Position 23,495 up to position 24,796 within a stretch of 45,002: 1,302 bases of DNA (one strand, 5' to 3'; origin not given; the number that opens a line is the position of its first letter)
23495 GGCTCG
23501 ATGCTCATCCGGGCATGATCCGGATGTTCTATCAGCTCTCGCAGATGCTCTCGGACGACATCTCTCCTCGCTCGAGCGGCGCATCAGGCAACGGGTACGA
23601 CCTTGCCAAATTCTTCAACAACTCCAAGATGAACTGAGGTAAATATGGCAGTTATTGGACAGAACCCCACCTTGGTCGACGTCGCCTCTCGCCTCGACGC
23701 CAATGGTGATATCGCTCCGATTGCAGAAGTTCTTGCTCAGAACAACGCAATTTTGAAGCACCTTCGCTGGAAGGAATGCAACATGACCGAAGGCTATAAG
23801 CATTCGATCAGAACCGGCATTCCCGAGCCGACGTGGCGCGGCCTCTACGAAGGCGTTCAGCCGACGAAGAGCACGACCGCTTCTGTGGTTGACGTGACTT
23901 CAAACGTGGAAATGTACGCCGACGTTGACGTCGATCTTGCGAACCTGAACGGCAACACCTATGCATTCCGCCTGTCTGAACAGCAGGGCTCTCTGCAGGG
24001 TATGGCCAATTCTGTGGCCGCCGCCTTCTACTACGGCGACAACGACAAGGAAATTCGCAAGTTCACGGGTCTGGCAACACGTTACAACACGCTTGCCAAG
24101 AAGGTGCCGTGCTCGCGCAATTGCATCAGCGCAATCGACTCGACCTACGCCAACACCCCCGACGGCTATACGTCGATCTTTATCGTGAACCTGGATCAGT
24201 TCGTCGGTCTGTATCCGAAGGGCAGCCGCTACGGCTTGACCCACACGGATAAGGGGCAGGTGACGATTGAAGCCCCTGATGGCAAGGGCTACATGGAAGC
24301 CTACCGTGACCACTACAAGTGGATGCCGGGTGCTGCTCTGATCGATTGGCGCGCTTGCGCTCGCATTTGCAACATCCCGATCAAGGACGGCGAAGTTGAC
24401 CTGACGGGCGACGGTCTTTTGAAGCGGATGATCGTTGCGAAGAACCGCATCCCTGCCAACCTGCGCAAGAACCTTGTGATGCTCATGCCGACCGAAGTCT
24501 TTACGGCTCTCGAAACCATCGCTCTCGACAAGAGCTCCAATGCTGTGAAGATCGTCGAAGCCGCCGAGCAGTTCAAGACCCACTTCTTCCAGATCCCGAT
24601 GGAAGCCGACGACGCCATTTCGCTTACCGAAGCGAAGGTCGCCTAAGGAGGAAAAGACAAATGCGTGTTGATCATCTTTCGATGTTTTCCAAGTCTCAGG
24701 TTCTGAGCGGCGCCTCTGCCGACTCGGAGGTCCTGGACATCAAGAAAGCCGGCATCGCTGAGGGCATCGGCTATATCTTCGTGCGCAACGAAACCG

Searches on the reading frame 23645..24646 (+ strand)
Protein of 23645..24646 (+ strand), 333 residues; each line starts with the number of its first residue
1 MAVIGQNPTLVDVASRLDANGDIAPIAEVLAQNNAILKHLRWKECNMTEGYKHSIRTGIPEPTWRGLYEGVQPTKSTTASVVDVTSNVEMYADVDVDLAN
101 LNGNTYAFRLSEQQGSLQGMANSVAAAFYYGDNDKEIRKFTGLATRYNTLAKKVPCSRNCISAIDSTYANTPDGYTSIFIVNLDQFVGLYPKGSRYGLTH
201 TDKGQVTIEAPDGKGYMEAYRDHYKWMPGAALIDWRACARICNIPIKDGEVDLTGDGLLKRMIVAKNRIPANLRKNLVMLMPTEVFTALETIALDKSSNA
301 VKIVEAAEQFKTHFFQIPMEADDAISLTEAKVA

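Call 22: search_protein_families(library=pfam, proteins=[window:23645-24646:+], max_evalue=0.01)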
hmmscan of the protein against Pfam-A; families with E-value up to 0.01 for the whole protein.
window:23645-24646:+ (333 aa): 2 families
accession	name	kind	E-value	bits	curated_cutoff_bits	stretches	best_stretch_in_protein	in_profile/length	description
PF20911.3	GP7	-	2.4e-92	309.6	27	1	18-333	1-313/313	Major capsid protein GP7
PF05065.19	Phage_capsid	-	0.0013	18.6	24.2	0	26-156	13-142/280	Phage capsid family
